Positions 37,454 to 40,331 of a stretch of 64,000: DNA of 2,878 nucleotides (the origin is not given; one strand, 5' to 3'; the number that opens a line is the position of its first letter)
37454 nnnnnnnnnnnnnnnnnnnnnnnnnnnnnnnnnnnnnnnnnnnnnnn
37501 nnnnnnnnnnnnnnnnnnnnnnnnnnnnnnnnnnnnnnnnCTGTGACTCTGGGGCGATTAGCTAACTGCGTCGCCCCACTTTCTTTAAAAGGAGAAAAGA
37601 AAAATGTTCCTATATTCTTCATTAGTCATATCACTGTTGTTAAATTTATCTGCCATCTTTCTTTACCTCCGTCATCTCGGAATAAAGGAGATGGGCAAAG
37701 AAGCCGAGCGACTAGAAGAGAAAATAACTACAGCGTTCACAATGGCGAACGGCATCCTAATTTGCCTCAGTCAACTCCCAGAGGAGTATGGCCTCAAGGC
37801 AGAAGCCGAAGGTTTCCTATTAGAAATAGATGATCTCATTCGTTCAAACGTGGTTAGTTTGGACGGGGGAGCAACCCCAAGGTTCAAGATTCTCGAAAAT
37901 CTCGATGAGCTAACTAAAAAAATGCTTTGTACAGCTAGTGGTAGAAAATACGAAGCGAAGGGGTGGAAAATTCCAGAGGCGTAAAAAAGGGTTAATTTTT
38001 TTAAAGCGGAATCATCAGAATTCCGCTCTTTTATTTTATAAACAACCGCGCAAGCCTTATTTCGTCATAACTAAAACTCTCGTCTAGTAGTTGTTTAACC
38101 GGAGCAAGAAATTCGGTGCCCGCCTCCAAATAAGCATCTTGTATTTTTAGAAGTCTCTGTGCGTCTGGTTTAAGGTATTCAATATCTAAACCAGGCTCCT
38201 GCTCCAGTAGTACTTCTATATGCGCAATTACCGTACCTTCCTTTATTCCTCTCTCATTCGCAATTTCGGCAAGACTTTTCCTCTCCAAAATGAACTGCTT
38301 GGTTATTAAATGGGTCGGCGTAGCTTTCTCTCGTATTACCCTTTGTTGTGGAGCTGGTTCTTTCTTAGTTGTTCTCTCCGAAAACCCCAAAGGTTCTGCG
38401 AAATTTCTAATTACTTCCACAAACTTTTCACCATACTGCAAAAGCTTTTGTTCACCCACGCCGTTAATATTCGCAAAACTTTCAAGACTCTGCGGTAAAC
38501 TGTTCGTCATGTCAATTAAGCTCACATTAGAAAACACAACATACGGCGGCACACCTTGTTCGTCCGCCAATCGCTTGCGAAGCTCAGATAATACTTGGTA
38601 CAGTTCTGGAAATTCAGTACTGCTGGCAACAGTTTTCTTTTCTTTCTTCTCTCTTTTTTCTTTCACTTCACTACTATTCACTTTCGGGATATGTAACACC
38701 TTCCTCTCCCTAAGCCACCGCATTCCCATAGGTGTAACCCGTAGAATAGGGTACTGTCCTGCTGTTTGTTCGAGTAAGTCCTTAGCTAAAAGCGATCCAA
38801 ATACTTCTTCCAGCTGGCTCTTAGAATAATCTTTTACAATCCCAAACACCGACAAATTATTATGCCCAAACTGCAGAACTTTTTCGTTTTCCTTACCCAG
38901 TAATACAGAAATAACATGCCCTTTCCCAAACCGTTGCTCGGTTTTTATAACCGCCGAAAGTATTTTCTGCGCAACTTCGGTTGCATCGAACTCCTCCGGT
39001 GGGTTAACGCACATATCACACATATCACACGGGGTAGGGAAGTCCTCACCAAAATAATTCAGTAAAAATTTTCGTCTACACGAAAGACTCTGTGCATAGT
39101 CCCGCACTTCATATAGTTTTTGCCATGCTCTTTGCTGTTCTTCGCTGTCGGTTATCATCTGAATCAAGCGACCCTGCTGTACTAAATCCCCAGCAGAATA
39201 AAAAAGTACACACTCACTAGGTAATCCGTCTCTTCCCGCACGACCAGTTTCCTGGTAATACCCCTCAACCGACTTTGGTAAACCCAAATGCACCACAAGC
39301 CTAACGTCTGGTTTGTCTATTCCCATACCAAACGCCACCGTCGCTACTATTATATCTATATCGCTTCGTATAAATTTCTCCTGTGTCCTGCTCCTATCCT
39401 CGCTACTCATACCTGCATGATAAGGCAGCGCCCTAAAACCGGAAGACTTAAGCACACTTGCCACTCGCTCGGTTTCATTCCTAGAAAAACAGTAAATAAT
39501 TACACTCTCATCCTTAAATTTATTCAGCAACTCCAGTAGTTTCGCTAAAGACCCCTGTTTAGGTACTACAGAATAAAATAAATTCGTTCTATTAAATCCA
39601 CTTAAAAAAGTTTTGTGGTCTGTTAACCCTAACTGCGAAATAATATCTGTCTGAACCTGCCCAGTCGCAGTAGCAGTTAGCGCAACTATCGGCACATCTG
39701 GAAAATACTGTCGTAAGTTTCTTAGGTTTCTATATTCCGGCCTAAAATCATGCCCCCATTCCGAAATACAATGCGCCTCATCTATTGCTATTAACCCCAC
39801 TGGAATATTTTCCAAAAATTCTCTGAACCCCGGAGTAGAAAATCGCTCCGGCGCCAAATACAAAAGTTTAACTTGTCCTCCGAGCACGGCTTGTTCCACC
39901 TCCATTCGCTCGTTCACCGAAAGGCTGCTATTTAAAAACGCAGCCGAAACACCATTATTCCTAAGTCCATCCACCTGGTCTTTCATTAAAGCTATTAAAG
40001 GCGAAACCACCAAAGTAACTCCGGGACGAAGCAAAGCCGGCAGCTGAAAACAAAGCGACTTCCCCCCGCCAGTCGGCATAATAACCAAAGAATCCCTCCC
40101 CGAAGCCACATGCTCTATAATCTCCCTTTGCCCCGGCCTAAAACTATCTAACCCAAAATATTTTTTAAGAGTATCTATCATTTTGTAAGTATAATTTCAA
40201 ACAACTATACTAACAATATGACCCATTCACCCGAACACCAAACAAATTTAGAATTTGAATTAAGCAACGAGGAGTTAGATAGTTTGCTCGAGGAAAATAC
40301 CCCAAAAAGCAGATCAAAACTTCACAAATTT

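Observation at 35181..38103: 2.8-kb TrmB unit flanked by 69-bp direct repeats of the recQ 3' end, with a RecQ C-terminal pseudogene fragment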

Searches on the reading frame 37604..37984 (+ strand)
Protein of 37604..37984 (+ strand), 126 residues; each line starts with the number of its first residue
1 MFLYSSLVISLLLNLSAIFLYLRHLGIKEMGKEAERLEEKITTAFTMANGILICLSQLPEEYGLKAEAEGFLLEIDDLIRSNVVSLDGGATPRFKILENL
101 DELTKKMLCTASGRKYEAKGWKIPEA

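Call 6: search_protein_families(library=pfam, proteins=[window:37604-37984:+], max_evalue=0.01)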
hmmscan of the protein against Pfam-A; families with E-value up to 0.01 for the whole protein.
window:37604-37984:+ (126 aa): 1 family
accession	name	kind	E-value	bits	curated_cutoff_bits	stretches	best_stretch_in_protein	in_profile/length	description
PF00916.26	Sulfate_transp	-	0.0072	15.6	23.2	1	22-72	95-147/380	Sulfate permease family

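Call 29: find_related_loci(query=window:37604-37981:+, collection=viral_contigs, flank=10000)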
Query window:37604-37981:+ (126 aa) in viral_contigs; peptide patterns used: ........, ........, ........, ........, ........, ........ (x = any residue, [..] = any of these).
28 stretches matched a pattern, but none encodes a relative of the query by tblastn (E <= 1e-3).

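Call 60: search_protein_families(library=padloc, proteins=[window:37604-37984:+], max_evalue=0.01)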
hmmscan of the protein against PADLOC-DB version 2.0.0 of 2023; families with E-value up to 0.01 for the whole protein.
window:37604-37984:+ (126 aa): 0 families

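Call 61: search_protein_families(library=phrogs, proteins=[window:37604-37984:+], max_evalue=0.01)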
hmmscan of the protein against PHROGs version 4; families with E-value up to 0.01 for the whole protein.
window:37604-37984:+ (126 aa): 0 families

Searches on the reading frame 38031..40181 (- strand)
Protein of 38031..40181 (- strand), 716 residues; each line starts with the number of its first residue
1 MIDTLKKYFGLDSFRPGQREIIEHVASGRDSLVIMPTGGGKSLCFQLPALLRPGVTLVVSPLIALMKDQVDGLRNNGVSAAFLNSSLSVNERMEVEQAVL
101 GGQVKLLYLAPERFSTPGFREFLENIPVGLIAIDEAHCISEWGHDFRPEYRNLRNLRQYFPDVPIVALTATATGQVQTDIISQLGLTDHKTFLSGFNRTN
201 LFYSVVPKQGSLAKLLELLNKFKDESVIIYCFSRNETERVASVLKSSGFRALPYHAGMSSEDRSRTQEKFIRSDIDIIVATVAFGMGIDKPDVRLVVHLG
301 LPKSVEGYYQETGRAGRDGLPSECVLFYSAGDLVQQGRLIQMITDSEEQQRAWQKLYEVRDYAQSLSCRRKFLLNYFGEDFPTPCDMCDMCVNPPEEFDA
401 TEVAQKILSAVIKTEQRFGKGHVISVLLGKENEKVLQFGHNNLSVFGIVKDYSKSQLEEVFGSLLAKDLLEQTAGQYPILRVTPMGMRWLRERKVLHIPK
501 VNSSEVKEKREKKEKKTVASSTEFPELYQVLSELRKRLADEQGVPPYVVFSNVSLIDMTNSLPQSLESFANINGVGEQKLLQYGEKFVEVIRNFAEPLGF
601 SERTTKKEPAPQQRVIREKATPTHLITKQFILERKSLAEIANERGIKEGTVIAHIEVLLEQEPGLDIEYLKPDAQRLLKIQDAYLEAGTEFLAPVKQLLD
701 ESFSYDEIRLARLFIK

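Call 6: search_protein_families(library=pfam, proteins=[window:38031-40181:-], max_evalue=0.01)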
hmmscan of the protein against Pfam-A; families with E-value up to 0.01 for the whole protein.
window:38031-40181:- (716 aa): 7 families
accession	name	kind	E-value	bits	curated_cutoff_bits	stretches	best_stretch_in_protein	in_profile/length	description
PF09382.16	RQC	-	3.1e-33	114.4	23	1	394-503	1-110/114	RQC domain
PF00270.35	DEAD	-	8.5e-28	97.6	26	1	15-176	1-164/167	DEAD/DEAH box helicase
PF00271.37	Helicase_C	-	1.6e-25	90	23.5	1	212-319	3-110/110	Helicase conserved C-terminal domain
PF00570.28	HRDC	-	3.5e-20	72.2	23.8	1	526-591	3-68/68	HRDC domain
PF14493.12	HTH_40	-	6.7e-18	65.2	27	1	623-712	1-89/89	Helix-turn-helix domain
PF16124.10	RecQ_Zn_bind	-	3.2e-16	60.2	25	1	331-391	2-65/66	RecQ zinc-binding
PF04851.21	ResIII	-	3.6e-05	24.2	22.5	1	14-172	4-162/164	Type III restriction enzyme, res subunit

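Call 8: find_related_loci(query=window:38034-40181:-, collection=genome_contigs, flank=10000)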
Query window:38034-40181:- (716 aa) in genome_contigs; peptide patterns used: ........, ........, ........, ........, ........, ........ (x = any residue, [..] = any of these).
599 stretches matched a pattern (row limit reached: there are more); 587 encode a relative of the query (tblastn E <= 1e-3); the best 80 are kept; 80 distinct loci.
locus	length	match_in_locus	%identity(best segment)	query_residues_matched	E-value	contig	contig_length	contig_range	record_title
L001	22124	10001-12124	50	5-716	0e+0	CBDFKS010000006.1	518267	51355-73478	MAG: Dehalococcoidia bacterium isolate c4dad43c-b7b6-47a6-a77d-83e0dddb64fa genome assembly, contig: contig_6, whole gen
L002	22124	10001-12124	51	5-716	0e+0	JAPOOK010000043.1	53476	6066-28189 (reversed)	MAG: Chloroflexota bacterium isolate APA_bin_32 c_000000314102, whole genome shotgun sequence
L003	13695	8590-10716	50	1-716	0e+0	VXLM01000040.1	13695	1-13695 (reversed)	MAG: Dehalococcoidia bacterium isolate SB0661_bin_13 NODE_3193_length_13695_cov_24.262243, whole genome shotgun sequence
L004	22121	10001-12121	49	1-715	0e+0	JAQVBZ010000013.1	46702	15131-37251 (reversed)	MAG: Candidatus Paceibacterota bacterium isolate STD2_77 NODE_2607_length_46702_cov_5.685582_Sandtown_D2, whole genome s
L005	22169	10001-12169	48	1-716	0e+0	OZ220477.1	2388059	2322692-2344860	MAG: Dehalococcoidia bacterium isolate 4182ea2c-2fba-40db-a838-49949f89881d genome assembly, chromosome: 1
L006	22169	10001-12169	47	1-716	0e+0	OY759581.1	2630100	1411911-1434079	MAG: Dehalococcoidia bacterium isolate 65a5fbfc-6c1a-4510-92bc-3c45fb3a16c9 genome assembly, chromosome: 1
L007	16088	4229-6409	45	5-713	0e+0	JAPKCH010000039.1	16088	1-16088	MAG: Dehalococcoidia bacterium isolate ANT-59 NODE_1877_length_16088_cov_10.092809, whole genome shotgun sequence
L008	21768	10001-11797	50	5-594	0e+0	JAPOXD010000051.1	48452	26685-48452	MAG: Chloroflexota bacterium isolate COS3_bin_17 NODE_284_length_48452_cov_44.6904, whole genome shotgun sequence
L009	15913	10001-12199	42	3-710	0e+0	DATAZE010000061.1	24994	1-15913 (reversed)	MAG TPA_asm: Verrucomicrobiia bacterium isolate SMAG_U5697 k141_3707437, whole genome shotgun sequence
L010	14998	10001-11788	49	1-594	0e+0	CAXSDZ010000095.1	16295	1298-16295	MAG: uncultured Chthoniobacteraceae bacterium isolate private_X16_metawrap_bin.15 genome assembly, contig: private_X16_m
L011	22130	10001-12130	42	4-716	0e+0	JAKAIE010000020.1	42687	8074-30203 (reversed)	MAG: Nitrospirae bacterium isolate WY3.bin163 NODE_1254_length_42687_cov_5.528102, whole genome shotgun sequence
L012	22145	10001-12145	43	1-712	0e+0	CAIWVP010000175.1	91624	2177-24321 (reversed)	MAG: uncultured Verrucomicrobia bacterium isolate Ja2_bin-1724 genome assembly, contig: bin-1724:175/211, whole genome s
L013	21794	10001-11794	48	5-596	0e+0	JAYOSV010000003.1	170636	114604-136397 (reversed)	MAG: Verrucomicrobiales bacterium isolate 139566_S167_rosella_bins.tsv.006 NODE_23_length_170636_cov_9.002679, whole gen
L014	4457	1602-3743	44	1-714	0e+0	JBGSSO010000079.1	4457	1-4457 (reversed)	MAG: Nitrospirales bacterium isolate JTS-AC384 k141_190958, whole genome shotgun sequence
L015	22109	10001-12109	44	5-710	0e+0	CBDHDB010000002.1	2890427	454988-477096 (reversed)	MAG: Dehalococcoidia bacterium isolate 822cf7f2-f088-4de1-b96c-ebc5a35fe4d4 genome assembly, contig: contig_2, whole gen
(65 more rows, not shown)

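Call 11: find_encoding_contigs(protein=window:38031-40181:-, flank=10000, max_places=10)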
Protein window:38031-40181:- (716 aa): 2 contigs read that carry it; 2 places shown.
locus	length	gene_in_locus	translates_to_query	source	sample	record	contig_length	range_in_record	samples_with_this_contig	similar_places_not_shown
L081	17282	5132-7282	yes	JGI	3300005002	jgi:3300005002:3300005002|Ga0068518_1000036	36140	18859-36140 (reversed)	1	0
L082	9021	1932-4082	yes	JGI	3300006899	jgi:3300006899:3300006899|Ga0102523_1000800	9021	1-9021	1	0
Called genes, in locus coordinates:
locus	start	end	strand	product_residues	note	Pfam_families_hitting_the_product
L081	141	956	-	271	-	-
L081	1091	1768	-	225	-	-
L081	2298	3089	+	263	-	PF01978:TrmB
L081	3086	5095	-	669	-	-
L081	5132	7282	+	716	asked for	PF00270:DEAD, PF00271:Helicase_C, PF16124:RecQ_Zn_bind, PF09382:RQC, PF00570:HRDC, PF14493:HTH_40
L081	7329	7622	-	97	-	-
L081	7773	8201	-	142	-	-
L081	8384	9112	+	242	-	PF01978:TrmB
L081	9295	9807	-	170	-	-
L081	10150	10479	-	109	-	-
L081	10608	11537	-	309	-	PF00355:Rieske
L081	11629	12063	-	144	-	PF06414:Zeta_toxin (weak), PF08433:KTI12 (faint), PF13671:AAA_33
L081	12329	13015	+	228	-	-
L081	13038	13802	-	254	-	PF01978:TrmB, PF09339:HTH_IclR (weak)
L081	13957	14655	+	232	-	-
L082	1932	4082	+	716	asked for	PF00270:DEAD, PF00271:Helicase_C, PF16124:RecQ_Zn_bind, PF09382:RQC, PF00570:HRDC, PF14493:HTH_40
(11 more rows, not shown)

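Call 14: find_homologous_proteins(query=window:38034-40181:-, max_evalue=1e-100)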
Query window:38034-40181:- (716 aa): 8000 proteins with E <= 1e-100 among 8000 candidates; the best 120 are listed.
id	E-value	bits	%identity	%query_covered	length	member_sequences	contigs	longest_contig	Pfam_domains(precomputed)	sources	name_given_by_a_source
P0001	0.0e+0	1604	100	100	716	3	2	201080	PF09382.18,PF00270.36,PF00570.29,PF16124.11,PF14493.13,PF00271.38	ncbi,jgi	-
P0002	1.8e-246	838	55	83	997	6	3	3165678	PF09382.18,PF00270.36,PF00570.29,PF16124.11,PF04545.23,PF14493.13,PF00271.38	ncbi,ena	-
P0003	5.2e-245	833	53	100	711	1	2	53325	PF09382.18,PF00270.36,PF00570.29,PF16124.11,PF14493.13,PF00271.38,PF04851.22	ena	-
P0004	4.2e-241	820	52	100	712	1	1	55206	PF09382.18,PF00270.36,PF00570.29,PF16124.11,PF14493.13,PF00271.38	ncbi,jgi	ncbi:MAG: DNA helicase RecQ [Parcubacteria group bacterium]|jgi:ATP-dependent DNA helicase RecQ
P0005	5.2e-241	820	53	100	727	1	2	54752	PF09382.18,PF00270.36,PF00570.29,PF16124.11,PF14493.13,PF00271.38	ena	-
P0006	6.7e-241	819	54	100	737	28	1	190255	PF09382.18,PF00270.36,PF00570.29,PF16124.11,PF14493.13,PF00271.38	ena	-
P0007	1.0e-240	819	53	100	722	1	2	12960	PF09382.18,PF00270.36,PF00570.29,PF16124.11,PF14493.13,PF00271.38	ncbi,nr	ncbi:MAG: DNA helicase RecQ [Chloroflexi bacterium]|nr:DNA helicase RecQ [Chloroflexota bacterium]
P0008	1.4e-240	818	52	100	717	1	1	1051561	PF09382.18,PF00270.36,PF00570.29,PF16124.11,PF14493.13,PF00271.38,PF04851.22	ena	-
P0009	3.4e-240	817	52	100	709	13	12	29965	PF09382.18,PF00270.36,PF00570.29,PF16124.11,PF14493.13,PF00271.38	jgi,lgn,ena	jgi:ATP-dependent DNA helicase RecQ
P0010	2.4e-239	814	53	100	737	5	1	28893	PF09382.18,PF00270.36,PF00570.29,PF16124.11,PF14493.13,PF00271.38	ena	-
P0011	3.0e-239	814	52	100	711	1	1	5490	PF09382.18,PF00270.36,PF00570.29,PF16124.11,PF14493.13,PF00271.38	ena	-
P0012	7.8e-239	812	52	100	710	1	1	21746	PF09382.18,PF00270.36,PF00570.29,PF16124.11,PF14493.13,PF00271.38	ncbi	ncbi:MAG: DNA helicase RecQ [Thermodesulfobacteriota bacterium]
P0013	8.0e-239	812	53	100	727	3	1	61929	PF09382.18,PF00270.36,PF13551.13,PF00570.29,PF16124.11,PF14493.13,PF00271.38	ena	-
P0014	1.1e-238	812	51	100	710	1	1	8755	PF09382.18,PF00270.36,PF00570.29,PF16124.11,PF14493.13,PF00271.38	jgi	-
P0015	2.6e-238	811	51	100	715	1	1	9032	PF09382.18,PF00270.36,PF00570.29,PF16124.11,PF14493.13,PF00271.38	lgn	-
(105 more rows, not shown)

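Call 15: list_cluster_members(proteins=[P0001])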
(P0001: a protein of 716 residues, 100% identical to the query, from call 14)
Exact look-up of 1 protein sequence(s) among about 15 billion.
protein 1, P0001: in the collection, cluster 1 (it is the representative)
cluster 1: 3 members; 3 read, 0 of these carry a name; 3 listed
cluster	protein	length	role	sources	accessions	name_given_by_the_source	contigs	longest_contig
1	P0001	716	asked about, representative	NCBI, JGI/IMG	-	-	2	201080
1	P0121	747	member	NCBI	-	-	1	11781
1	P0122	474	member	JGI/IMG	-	-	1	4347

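Call 16: find_encoding_contigs(protein=P0121, flank=10000, max_places=10)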
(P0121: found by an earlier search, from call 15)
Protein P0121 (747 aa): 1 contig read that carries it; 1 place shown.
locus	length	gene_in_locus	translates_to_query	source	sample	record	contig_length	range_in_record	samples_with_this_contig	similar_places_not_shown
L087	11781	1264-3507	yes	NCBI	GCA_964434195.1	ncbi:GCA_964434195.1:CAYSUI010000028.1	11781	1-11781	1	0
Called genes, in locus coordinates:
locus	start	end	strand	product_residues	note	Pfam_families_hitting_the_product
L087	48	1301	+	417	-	-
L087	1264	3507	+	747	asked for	PF00270:DEAD, PF00271:Helicase_C, PF16124:RecQ_Zn_bind, PF09382:RQC, PF00570:HRDC, PF14493:HTH_40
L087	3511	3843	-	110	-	-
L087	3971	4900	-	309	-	PF00355:Rieske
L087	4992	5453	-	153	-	PF06414:Zeta_toxin, PF08433:KTI12 (weak), PF13671:AAA_33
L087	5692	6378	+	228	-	-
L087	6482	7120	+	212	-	-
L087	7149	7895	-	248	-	PF01978:TrmB, PF09339:HTH_IclR (weak)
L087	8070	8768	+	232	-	-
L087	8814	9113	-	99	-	-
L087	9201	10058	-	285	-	PF20990:DUF2207_C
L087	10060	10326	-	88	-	-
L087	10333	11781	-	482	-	?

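Call 17: find_encoding_contigs(protein=P0122, flank=10000, max_places=10)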
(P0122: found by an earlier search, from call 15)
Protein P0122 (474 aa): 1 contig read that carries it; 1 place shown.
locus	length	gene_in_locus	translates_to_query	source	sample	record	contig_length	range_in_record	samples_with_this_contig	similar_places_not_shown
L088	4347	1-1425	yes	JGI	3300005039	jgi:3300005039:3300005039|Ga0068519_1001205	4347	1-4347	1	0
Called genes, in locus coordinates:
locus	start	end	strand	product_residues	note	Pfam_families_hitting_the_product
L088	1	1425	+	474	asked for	PF00271:Helicase_C, PF16124:RecQ_Zn_bind, PF09382:RQC, PF00570:HRDC, PF14493:HTH_40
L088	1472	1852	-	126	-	-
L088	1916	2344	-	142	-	-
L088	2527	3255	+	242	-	PF01978:TrmB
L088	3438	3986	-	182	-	-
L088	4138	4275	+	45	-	-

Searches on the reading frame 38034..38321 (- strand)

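Call 10: search_protein_families(library=pfam, proteins=[window:38034-38321:-], max_evalue=10)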
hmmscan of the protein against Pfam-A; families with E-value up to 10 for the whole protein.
seq(96 aa): 4 families
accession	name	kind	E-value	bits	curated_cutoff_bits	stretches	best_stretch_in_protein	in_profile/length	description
PF14493.12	HTH_40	-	1.6e-19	70.4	27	1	3-92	1-89/89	Helix-turn-helix domain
PF22451.2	NirdL-like_HTH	-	0.027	14.5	27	1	18-41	20-43/47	Siroheme decarboxylase NirDL-like HTH domain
PF13412.12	HTH_24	-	0.039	14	21.9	1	14-41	17-44/48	Winged helix-turn-helix DNA-binding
PF08281.18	Sigma70_r4_2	-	0.18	11.9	25.7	1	12-32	24-44/54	Sigma-70, region 4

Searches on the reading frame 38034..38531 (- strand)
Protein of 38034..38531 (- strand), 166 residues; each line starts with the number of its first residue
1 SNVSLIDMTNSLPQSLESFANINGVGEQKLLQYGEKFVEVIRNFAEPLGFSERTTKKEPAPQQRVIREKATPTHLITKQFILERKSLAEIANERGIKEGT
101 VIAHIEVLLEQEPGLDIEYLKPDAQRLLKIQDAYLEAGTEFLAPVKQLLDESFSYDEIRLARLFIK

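Call 13: find_related_loci(query=window:38034-38531:-, collection=metagenome_contigs, flank=10000)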
Query window:38034-38531:- (166 aa) in metagenome_contigs; peptide patterns used: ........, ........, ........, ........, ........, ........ (x = any residue, [..] = any of these).
213 stretches matched a pattern; 4 encode a relative of the query (tblastn E <= 1e-3); 4 distinct loci.
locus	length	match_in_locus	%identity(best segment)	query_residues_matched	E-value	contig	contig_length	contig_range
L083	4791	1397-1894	44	4-165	2e-38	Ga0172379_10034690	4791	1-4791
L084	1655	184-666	40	4-165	3e-34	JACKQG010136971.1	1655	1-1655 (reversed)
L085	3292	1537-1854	43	76-165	1e-22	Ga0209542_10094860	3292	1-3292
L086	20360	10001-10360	34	44-165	2e-15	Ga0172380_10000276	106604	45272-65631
